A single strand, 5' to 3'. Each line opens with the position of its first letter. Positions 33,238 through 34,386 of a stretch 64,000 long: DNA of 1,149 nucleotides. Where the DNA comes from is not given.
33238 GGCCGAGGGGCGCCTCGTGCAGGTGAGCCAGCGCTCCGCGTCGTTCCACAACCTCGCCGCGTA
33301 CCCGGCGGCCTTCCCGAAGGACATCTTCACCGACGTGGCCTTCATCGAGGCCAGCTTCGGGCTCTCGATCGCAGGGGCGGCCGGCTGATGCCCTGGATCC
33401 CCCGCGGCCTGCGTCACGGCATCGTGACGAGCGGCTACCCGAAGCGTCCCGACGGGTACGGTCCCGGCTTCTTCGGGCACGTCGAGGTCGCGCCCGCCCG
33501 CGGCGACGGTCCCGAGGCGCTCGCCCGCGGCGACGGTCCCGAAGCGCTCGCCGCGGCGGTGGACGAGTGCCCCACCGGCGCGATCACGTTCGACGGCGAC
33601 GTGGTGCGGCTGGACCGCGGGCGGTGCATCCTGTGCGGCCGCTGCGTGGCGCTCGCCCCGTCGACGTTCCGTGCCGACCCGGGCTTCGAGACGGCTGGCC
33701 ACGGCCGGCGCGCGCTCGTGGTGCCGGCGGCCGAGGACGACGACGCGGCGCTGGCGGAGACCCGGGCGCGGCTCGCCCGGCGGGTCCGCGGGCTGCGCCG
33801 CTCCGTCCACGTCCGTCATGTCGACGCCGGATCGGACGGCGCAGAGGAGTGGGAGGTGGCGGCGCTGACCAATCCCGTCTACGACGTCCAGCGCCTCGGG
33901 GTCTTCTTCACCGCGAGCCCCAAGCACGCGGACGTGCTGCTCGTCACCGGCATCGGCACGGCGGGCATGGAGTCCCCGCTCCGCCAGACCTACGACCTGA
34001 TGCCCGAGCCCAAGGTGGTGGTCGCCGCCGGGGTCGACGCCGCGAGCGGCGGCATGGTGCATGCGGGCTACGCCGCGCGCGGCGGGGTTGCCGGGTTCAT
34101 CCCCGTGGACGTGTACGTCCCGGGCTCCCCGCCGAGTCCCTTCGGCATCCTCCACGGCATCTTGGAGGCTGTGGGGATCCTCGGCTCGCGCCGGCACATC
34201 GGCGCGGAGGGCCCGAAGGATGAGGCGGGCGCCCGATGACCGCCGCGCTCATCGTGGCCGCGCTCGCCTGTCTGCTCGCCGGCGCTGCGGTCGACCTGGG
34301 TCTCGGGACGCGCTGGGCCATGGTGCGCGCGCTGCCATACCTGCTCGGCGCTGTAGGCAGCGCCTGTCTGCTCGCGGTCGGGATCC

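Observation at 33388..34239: NuoB/HycG-like subunit without cluster cysteines, fused to a half-degenerate ferredoxin domain that retains exactly one 4-Cys set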

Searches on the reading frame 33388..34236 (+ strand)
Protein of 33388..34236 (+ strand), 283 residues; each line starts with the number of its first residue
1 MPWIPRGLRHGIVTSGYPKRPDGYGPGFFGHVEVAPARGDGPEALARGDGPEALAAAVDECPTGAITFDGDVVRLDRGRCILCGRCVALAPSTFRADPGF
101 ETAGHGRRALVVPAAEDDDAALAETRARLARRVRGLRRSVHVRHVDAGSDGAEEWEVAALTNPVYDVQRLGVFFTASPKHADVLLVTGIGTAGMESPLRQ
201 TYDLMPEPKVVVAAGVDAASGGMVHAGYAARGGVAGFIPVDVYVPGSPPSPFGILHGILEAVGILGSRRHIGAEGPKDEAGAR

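Call 9: search_protein_families(library=pfam, proteins=[window:33388-34236:+], max_evalue=0.1)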
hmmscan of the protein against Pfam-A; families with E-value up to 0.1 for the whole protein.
window:33388-34236:+ (283 aa): 10 families
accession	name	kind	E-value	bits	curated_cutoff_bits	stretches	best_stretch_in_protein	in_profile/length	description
PF01058.29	Oxidored_q6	-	1e-19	70.9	27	1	154-260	5-127/128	NADH ubiquinone oxidoreductase, 20 Kd subunit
PF13459.11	Fer4_15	-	8.6e-08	33.2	22.4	1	73-99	1-28/66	4Fe-4S single cluster domain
PF13370.11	Fer4_13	-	2.2e-07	31.9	24.5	1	76-101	2-27/58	4Fe-4S single cluster domain of Ferredoxin I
PF00037.32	Fer4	-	8.1e-05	22.7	21.1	1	75-87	3-15/24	4Fe-4S binding domain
PF22117.2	Fer4_Nqo3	-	0.00015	22.3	27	1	70-90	1-21/67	NADH-quinone oxidoreductase subunit 3, ferredoxin-like domain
PF25160.1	LdpA_Fe-S-bd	-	0.0014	18.8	27.6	1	60-92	12-40/49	LdpA Fe-S cluster-binding domain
PF12838.12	Fer4_7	-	0.0015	19.4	27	1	58-88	9-46/52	4Fe-4S dicluster domain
PF12797.12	Fer4_2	-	0.011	16.1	24.5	1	72-87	2-17/22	4Fe-4S binding domain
PF12837.12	Fer4_6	-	0.012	16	25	1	73-87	2-16/24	4Fe-4S binding domain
PF13237.11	Fer4_10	-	0.027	14.8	25.5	1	59-88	17-50/53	4Fe-4S dicluster domain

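Call 10: search_protein_families(library=ncbifam, proteins=[window:33388-34236:+], max_evalue=0.1)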
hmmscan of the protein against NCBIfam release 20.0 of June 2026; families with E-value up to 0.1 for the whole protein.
window:33388-34236:+ (283 aa): 40 families (the best 25 are shown)
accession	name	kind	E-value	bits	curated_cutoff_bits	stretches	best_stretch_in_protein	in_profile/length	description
NF005012.1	PRK06411.1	subfamily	1.5e-29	102.6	116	1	156-260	49-153/166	NADH-quinone oxidoreductase subunit NuoB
TIGR01957.1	nuoB_fam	subfamily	1.1e-26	93.5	142.7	1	156-260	32-137/145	NADH-quinone oxidoreductase subunit B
NF011393.0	PRK14818.1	equivalog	1.7e-23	83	255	1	159-278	49-168/173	NADH dehydrogenase subunit B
NF011394.0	PRK14819.1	equivalog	7.7e-23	81.4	312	1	156-259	46-150/264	NADH-quinone oxidoreductase subunit B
NF011395.0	PRK14820.1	equivalog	2.9e-21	76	263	1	156-260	48-152/180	NADH-quinone oxidoreductase subunit B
NF011390.0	PRK14815.1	equivalog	3.9e-21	75.2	281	1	156-260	48-152/183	NADH dehydrogenase subunit B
NF011391.0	PRK14816.1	equivalog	7.5e-21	74.6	283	1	156-260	67-172/196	NADH-quinone oxidoreductase subunit B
NF011389.0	PRK14814.1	equivalog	1e-20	74.3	285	1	164-259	56-151/186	NADH dehydrogenase subunit B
NF011388.0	PRK14813.1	equivalog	1.4e-19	70.7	294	1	157-260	44-148/189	NADH dehydrogenase subunit B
NF011392.0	PRK14817.1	equivalog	2.2e-19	69.8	271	1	158-260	53-155/182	NADH-quinone oxidoreductase subunit B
NF009808.0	PRK13292.1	equivalog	1.1e-17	63.2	1156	1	159-259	43-143/791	NADH-quinone oxidoreductase subunit B/C/D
TIGR03294.1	FrhG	equivalog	2.6e-06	27.3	245.5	2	181-256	51-135/228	coenzyme F420 hydrogenase subunit gamma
NF058577.1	FdxA_fam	equivalog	1.2e-05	25.4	65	1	56-91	14-49/52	4Fe-4S ferredoxin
NF005503.0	PRK07118.1-2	equivalog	6.4e-05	22.3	252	1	56-92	145-181/292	RnfABCDGE type electron transport complex subunit B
NF009053.0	PRK12387.1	subfamily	0.00016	21.5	204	1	9-93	10-88/180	formate hydrogenlyase complex iron-sulfur subunit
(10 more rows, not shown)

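Call 12: find_homologous_proteins(query=window:33388-34236:+, max_evalue=0.00001)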
Query window:33388-34236:+ (283 aa): 3418 proteins with E <= 0.00001 among 8000 candidates; the best 120 are listed.
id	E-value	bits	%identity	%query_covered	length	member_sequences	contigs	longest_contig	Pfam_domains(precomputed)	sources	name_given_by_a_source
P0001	2.5e-175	600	96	96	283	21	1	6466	PF13459.12,PF01058.30,PF13370.12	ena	-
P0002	2.9e-159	547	90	97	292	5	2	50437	PF13459.12,PF01058.30,PF13370.12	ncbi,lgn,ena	-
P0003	2.1e-157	541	89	100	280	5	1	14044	PF13459.12,PF01058.30,PF13370.12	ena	-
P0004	3.1e-157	541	87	96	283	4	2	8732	PF13459.12,PF01058.30,PF13370.12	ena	-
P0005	5.6e-156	537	87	100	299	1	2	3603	PF13459.12,PF01058.30,PF13370.12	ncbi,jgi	jgi:Ni,Fe-hydrogenase III small subunit/ferredoxin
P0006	2.0e-135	469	81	97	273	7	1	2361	PF13459.12,PF01058.30,PF13370.12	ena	-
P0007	1.9e-134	466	80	97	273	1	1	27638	PF13459.12,PF01058.30,PF13370.12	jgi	jgi:Ni,Fe-hydrogenase III small subunit/ferredoxin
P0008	4.9e-132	458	75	99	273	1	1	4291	PF13459.12,PF01058.30,PF13370.12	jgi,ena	-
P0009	2.2e-131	456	79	97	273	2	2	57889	PF13459.12,PF01058.30,PF13370.12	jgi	jgi:Ni,Fe-hydrogenase III small subunit/ferredoxin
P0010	7.2e-131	454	77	97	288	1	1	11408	PF13459.12,PF01058.30,PF13370.12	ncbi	-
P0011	2.4e-130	453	76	97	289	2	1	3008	PF13459.12,PF01058.30,PF13370.12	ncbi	-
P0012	7.1e-130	451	75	98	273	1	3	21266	PF13459.12,PF01058.30,PF13370.12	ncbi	-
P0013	1.5e-129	450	77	97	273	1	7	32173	PF13459.12,PF01058.30,PF13370.12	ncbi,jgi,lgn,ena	jgi:Ni,Fe-hydrogenase III small subunit/ferredoxin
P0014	3.9e-129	449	76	100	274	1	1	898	PF13459.12,PF01058.30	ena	-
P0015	6.6e-129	448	74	98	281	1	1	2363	PF13459.12,PF01058.30,PF13370.12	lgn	-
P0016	8.2e-129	447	77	97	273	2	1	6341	PF13459.12,PF01058.30,PF13370.12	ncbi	-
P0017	6.0e-128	445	76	97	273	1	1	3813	PF13459.12,PF01058.30,PF13370.12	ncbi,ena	-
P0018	1.6e-127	443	74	98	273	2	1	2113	PF13459.12,PF01058.30,PF13370.12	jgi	jgi:Ni,Fe-hydrogenase III small subunit/ferredoxin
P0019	7.5e-124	431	73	100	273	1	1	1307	PF13459.12,PF01058.30,PF13370.12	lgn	-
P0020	2.2e-123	430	75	96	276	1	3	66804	PF13459.12,PF01058.30,PF13370.12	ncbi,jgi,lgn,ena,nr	ncbi:MAG TPA: ferredoxin [Acidimicrobiales bacterium]|nr:ferredoxin [Acidimicrobiales bacterium]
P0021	2.6e-123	429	72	98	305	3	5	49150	PF13459.12,PF01058.30,PF13370.12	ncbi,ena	-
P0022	2.9e-123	429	73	98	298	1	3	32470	PF13459.12,PF01058.30,PF13370.12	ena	-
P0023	9.4e-122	424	74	98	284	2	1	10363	PF13459.12,PF01058.30,PF13370.12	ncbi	-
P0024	1.7e-119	417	73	92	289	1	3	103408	PF13459.12,PF01058.30,PF13370.12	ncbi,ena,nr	ncbi:MAG: ferredoxin [Actinomycetota bacterium]|nr:ferredoxin [Actinomycetota bacterium]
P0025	5.6e-119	415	73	95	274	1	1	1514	PF13459.12,PF01058.30,PF13370.12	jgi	jgi:Ni,Fe-hydrogenase III small subunit/ferredoxin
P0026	4.6e-115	402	71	94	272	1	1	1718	PF13459.12,PF01058.30,PF13370.12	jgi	jgi:Ni,Fe-hydrogenase III small subunit/ferredoxin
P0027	1.2e-112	394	69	97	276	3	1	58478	PF13459.12,PF01058.30,PF13370.12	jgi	jgi:Ni,Fe-hydrogenase III small subunit/ferredoxin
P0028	1.5e-111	391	68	99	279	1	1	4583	PF13459.12,PF01058.30,PF13370.12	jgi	jgi:Ni,Fe-hydrogenase III small subunit/ferredoxin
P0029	1.1e-110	388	69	95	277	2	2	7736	PF13459.12,PF01058.30,PF13370.12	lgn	-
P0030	4.5e-109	383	65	95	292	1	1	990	PF13459.12,PF01058.30,PF13370.12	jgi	jgi:Ni,Fe-hydrogenase III small subunit/ferredoxin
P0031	1.1e-108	381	66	94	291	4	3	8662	PF01058.30,PF13370.12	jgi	jgi:Ni,Fe-hydrogenase III small subunit/ferredoxin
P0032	1.2e-108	381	70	93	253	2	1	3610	PF01058.30,PF13370.12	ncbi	ncbi:MAG: NADH:ubiquinone oxidoreductase, partial [Acidimicrobiales bacterium]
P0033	1.3e-108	381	64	96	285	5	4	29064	PF13459.12,PF01058.30,PF13370.12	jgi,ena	-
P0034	4.6e-108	379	66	98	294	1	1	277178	PF13459.12,PF01058.30,PF13370.12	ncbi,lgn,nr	ncbi:MAG TPA: ferredoxin [Acidimicrobiales bacterium]|nr:ferredoxin [Acidimicrobiales bacterium]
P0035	6.0e-108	379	65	95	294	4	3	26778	PF13459.12,PF01058.30,PF13370.12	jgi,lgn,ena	-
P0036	7.4e-108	379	70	94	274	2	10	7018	PF13459.12,PF01058.30,PF13370.12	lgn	-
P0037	7.6e-108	379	66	97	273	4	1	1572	PF13459.12,PF01058.30,PF13370.12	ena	-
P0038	2.1e-107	377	65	94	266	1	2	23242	PF13459.12,PF01058.30,PF13370.12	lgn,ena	-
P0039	2.5e-107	377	66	97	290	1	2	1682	PF13459.12,PF01058.30,PF13370.12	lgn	-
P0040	3.3e-107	377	68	95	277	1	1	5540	PF13459.12,PF01058.30,PF13370.12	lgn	-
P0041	3.4e-107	377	68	94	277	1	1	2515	PF13459.12,PF01058.30,PF13370.12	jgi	jgi:Ni,Fe-hydrogenase III small subunit/ferredoxin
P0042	4.2e-107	376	64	94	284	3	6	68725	PF13459.12,PF01058.30,PF13370.12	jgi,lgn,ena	jgi:Ni,Fe-hydrogenase III small subunit/ferredoxin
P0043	4.9e-107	376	64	97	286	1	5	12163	PF12797.13,PF00037.33,PF13459.12,PF01058.30,PF13370.12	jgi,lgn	jgi:Ni,Fe-hydrogenase III small subunit/ferredoxin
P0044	5.3e-107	376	66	94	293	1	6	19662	PF13459.12,PF01058.30,PF13370.12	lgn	-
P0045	7.4e-107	375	68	95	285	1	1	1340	PF13459.12,PF01058.30,PF13370.12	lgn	-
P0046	8.3e-107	375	65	94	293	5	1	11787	PF00037.33,PF12838.13,PF13459.12,PF25160.2,PF01058.30,PF13370.12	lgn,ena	-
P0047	1.0e-106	375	65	99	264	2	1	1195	PF13459.12,PF01058.30,PF13370.12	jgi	-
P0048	1.4e-106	375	64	96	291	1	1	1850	PF00037.33,PF13459.12,PF13237.12,PF01058.30,PF13370.12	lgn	-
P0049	1.6e-106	374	65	98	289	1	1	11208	PF13459.12,PF01058.30,PF13370.12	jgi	jgi:Ni,Fe-hydrogenase III small subunit/ferredoxin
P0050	2.2e-106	374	66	94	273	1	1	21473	PF00037.33,PF12838.13,PF13459.12,PF13237.12,PF01058.30,PF13370.12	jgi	jgi:Ni,Fe-hydrogenase III small subunit/ferredoxin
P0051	3.4e-106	373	67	94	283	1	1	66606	PF13459.12,PF01058.30,PF13370.12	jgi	jgi:Ni,Fe-hydrogenase III small subunit/ferredoxin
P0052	3.4e-106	373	64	97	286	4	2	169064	PF12797.13,PF00037.33,PF13459.12,PF13237.12,PF01058.30,PF13370.12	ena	-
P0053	3.8e-106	373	65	94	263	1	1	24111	PF13459.12,PF01058.30,PF13370.12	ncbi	ncbi:MAG: NADH-quinone oxidoreductase subunit B family protein [Acidimicrobiales bacterium]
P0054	6.1e-106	372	64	97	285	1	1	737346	PF12797.13,PF00037.33,PF13459.12,PF13237.12,PF01058.30,PF13370.12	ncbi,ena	-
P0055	6.7e-106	372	66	95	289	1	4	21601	PF13459.12,PF01058.30,PF13370.12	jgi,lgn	jgi:Ni,Fe-hydrogenase III small subunit/ferredoxin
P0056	7.4e-106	372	64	94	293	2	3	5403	PF13459.12,PF01058.30,PF13370.12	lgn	-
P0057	8.1e-106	372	64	89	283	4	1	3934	PF13459.12,PF01058.30,PF13370.12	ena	-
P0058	8.8e-106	372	66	94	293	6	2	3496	PF13459.12,PF01058.30,PF13370.12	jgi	jgi:Ni,Fe-hydrogenase III small subunit/ferredoxin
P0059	1.1e-105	372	65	95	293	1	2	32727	PF00037.33,PF12838.13,PF13459.12,PF25160.2,PF01058.30,PF13370.12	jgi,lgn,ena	-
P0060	1.6e-105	371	64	99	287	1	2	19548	PF00037.33,PF13459.12,PF13237.12,PF01058.30,PF13370.12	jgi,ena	-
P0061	1.7e-105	371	67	91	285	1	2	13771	PF13459.12,PF01058.30,PF13370.12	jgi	jgi:Ni,Fe-hydrogenase III small subunit/ferredoxin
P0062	1.9e-105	371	65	94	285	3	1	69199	PF13459.12,PF01058.30,PF13370.12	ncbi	-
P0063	2.1e-105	371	64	89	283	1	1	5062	PF13459.12,PF01058.30,PF13370.12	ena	-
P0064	3.0e-105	370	65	94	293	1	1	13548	PF00037.33,PF12838.13,PF13459.12,PF25160.2,PF13237.12,PF01058.30,PF13370.12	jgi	-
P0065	3.6e-105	370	65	95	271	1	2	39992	PF01058.30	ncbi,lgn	-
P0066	3.8e-105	370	65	99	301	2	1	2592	PF13459.12,PF01058.30,PF13370.12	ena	-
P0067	3.9e-105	370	63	95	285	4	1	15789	PF13459.12,PF01058.30,PF13370.12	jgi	-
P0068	6.8e-105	369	66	94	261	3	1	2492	PF13459.12,PF01058.30,PF13370.12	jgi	jgi:Ni,Fe-hydrogenase III small subunit/ferredoxin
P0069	7.0e-105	369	64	99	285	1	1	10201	PF13459.12,PF01058.30,PF13370.12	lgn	-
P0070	7.3e-105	369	65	95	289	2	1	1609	PF13459.12,PF01058.30,PF13370.12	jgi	jgi:Ni,Fe-hydrogenase III small subunit/ferredoxin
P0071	8.5e-105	369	64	94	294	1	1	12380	PF13459.12,PF01058.30,PF13370.12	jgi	jgi:Ni,Fe-hydrogenase III small subunit/ferredoxin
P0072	9.1e-105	369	64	95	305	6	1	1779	PF13459.12,PF01058.30,PF13370.12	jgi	-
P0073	1.2e-104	368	63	99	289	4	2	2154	PF13459.12,PF01058.30,PF13370.12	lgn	-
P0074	1.4e-104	368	65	95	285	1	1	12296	PF01058.30,PF13370.12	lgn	-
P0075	1.7e-104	368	64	94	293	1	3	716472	PF01058.30,PF13370.12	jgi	jgi:Ni,Fe-hydrogenase III small subunit/ferredoxin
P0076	3.1e-104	367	62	99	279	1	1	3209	PF13459.12,PF01058.30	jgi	jgi:Ni,Fe-hydrogenase III small subunit/ferredoxin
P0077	3.3e-104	367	65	100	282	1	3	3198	PF12838.13,PF13459.12,PF01058.30,PF13370.12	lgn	-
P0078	3.5e-104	367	62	97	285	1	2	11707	PF01058.30,PF13370.12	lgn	-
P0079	3.6e-104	367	65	94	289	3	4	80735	PF13459.12,PF01058.30,PF13370.12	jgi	jgi:Ni,Fe-hydrogenase III small subunit/ferredoxin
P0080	4.0e-104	366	64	94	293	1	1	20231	PF00037.33,PF13459.12,PF01058.30,PF13370.12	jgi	jgi:Ni,Fe-hydrogenase III small subunit/ferredoxin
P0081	4.1e-104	366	63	95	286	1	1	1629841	PF12797.13,PF00037.33,PF13459.12,PF01058.30,PF13370.12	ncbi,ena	-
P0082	5.0e-104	366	63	94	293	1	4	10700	PF00037.33,PF12838.13,PF13459.12,PF01058.30,PF13370.12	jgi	-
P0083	5.2e-104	366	63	98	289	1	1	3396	PF13459.12,PF01058.30,PF13370.12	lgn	-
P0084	7.8e-104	366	63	98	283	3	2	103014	PF13459.12,PF01058.30,PF13370.12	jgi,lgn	jgi:Ni,Fe-hydrogenase III small subunit/ferredoxin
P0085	9.0e-104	365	65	94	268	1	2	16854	PF13459.12,PF01058.30,PF13370.12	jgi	jgi:Ni,Fe-hydrogenase III small subunit/ferredoxin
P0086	1.4e-103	365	63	95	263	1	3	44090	PF12837.13,PF00037.33,PF13459.12,PF01058.30,PF13370.12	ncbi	ncbi:MAG: NADH-quinone oxidoreductase subunit B family protein [Acidimicrobiales bacterium]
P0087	1.6e-103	365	63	94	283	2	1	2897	PF13459.12,PF01058.30,PF13370.12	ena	-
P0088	1.7e-103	364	63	99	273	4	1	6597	PF00037.33,PF12838.13,PF13459.12,PF13237.12,PF01058.30,PF13370.12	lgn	-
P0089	2.4e-103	364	63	98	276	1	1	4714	PF13459.12,PF01058.30,PF13370.12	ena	-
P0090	2.5e-103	364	65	95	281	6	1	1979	PF13459.12,PF01058.30,PF13370.12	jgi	jgi:Ni,Fe-hydrogenase III small subunit/ferredoxin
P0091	2.6e-103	364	64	94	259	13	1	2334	PF00037.33,PF12838.13,PF13459.12,PF13237.12,PF01058.30,PF13370.12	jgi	jgi:Ni,Fe-hydrogenase III small subunit/ferredoxin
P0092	2.7e-103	364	64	94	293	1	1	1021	PF13459.12,PF01058.30,PF13370.12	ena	-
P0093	2.7e-103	364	65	94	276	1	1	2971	PF13459.12,PF01058.30,PF13370.12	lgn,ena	-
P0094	2.8e-103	364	61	95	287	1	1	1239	PF13459.12,PF01058.30,PF13370.12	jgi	jgi:Ni,Fe-hydrogenase III small subunit/ferredoxin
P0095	4.4e-103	363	63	96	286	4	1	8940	PF13459.12,PF01058.30,PF13370.12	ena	-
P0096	4.9e-103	363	64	94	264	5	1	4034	PF13459.12,PF01058.30,PF13370.12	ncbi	-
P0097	4.9e-103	363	65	95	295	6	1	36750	PF13459.12,PF01058.30,PF13370.12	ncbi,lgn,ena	-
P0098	6.8e-103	362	62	95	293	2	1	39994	PF13459.12,PF01058.30,PF13370.12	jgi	jgi:Ni,Fe-hydrogenase III small subunit/ferredoxin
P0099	7.4e-103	362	66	94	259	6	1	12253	PF13459.12,PF01058.30,PF13370.12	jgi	jgi:Ni,Fe-hydrogenase III small subunit/ferredoxin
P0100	7.9e-103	362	63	97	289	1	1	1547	PF00037.33,PF13459.12,PF01058.30,PF13370.12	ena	-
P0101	8.5e-103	362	65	94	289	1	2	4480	PF01058.30,PF13370.12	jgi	jgi:Ni,Fe-hydrogenase III small subunit/ferredoxin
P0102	8.7e-103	362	65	95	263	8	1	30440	PF13459.12,PF01058.30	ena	-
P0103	1.1e-102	362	63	94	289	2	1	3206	PF01058.30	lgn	-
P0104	1.2e-102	362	61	95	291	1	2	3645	PF13459.12,PF01058.30,PF13370.12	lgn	-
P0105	1.2e-102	362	64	95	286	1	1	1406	PF01058.30,PF13370.12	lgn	-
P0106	1.4e-102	361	64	94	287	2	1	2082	PF13459.12,PF01058.30,PF13370.12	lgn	-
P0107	1.7e-102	361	65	94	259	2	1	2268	PF13459.12,PF01058.30,PF13370.12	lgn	-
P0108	2.3e-102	361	64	98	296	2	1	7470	PF13459.12,PF01058.30,PF13370.12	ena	-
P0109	2.5e-102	361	63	94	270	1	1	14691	PF00037.33,PF13459.12,PF01058.30,PF13370.12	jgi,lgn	jgi:Ni,Fe-hydrogenase III small subunit/ferredoxin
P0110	2.6e-102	361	67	94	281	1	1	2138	PF13459.12,PF01058.30,PF13370.12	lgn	-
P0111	2.6e-102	361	60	98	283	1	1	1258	PF12797.13,PF00037.33,PF13459.12,PF25160.2,PF01058.30,PF13370.12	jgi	jgi:Ni,Fe-hydrogenase III small subunit/ferredoxin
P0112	2.8e-102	360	63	94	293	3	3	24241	PF13459.12,PF01058.30,PF13370.12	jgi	jgi:Ni,Fe-hydrogenase III small subunit/ferredoxin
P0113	3.6e-102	360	62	98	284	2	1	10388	PF00037.33,PF13459.12,PF01058.30,PF13370.12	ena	-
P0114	3.6e-102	360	66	94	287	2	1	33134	PF00037.33,PF13459.12,PF01058.30,PF13370.12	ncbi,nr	ncbi:MAG: ferredoxin [Actinomycetota bacterium]|nr:ferredoxin [Actinomycetota bacterium]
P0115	4.1e-102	360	64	94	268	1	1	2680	PF13459.12,PF01058.30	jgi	jgi:Ni,Fe-hydrogenase III small subunit/ferredoxin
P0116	5.1e-102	360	64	95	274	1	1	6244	PF13459.12,PF01058.30,PF13370.12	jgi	jgi:Ni,Fe-hydrogenase III small subunit/ferredoxin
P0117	5.7e-102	359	61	100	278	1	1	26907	PF01058.30,PF13370.12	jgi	jgi:Ni,Fe-hydrogenase III small subunit/ferredoxin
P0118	5.9e-102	359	63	95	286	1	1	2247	PF12837.13,PF00037.33,PF13459.12,PF01058.30,PF13370.12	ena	-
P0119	6.3e-102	359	64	90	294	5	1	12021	PF00037.33,PF13459.12,PF01058.30,PF13370.12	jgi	jgi:Ni,Fe-hydrogenase III small subunit/ferredoxin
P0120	6.6e-102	359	62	95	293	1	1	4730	PF13459.12,PF01058.30,PF13370.12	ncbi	ncbi:MAG: 4Fe-4S domain-containing protein [Acidimicrobiales bacterium]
